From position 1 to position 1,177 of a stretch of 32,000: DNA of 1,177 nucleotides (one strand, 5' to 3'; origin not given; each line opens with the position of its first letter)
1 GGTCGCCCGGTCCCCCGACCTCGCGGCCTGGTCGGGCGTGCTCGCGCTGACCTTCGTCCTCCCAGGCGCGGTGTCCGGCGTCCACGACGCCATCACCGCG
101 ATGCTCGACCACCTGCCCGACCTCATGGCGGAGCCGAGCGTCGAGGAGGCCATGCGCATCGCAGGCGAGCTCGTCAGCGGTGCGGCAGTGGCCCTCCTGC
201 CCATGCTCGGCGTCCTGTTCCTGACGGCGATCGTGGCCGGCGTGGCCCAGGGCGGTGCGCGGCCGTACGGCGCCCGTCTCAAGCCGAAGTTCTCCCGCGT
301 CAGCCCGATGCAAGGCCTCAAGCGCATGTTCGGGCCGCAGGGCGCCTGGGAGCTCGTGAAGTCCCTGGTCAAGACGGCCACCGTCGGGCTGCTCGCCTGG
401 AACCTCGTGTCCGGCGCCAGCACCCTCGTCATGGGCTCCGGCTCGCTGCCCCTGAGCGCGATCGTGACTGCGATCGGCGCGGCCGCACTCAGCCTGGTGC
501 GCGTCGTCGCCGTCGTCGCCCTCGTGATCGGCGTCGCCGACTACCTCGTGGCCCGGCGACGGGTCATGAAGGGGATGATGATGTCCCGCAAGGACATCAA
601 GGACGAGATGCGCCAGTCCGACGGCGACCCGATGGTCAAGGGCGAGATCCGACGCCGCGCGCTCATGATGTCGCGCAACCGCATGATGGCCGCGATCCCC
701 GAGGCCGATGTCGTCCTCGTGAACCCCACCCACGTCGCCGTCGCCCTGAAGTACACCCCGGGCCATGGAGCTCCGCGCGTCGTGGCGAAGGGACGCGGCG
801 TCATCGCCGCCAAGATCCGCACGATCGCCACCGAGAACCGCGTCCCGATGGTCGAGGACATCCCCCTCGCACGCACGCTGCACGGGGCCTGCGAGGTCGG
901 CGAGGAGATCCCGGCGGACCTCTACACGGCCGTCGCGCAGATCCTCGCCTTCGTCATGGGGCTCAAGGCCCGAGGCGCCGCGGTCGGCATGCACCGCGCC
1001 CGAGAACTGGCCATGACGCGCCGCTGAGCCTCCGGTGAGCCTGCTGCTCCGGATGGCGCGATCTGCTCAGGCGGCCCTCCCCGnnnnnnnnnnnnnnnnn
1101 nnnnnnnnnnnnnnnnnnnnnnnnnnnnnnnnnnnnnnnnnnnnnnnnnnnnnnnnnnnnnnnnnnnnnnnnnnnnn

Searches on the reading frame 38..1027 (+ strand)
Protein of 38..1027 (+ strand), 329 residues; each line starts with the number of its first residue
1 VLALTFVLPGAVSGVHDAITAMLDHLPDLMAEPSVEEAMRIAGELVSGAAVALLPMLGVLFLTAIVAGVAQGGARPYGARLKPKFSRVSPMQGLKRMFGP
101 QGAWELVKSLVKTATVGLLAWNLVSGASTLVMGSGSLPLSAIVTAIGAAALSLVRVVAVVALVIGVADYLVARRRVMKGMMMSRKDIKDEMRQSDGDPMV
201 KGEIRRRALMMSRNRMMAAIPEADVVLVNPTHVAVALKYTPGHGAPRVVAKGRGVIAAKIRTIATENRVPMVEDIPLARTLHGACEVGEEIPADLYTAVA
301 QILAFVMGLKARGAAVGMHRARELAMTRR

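Call 6: search_protein_families(library=pfam, proteins=[window:38-1027:+])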
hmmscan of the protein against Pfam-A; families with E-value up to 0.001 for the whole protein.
window:38-1027:+ (329 aa): 1 family
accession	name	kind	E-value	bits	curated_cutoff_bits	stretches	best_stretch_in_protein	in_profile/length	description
PF01312.24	Bac_export_2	-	3.5e-96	322.8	24.4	1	2-306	38-335/335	FlhB HrpN YscU SpaS Family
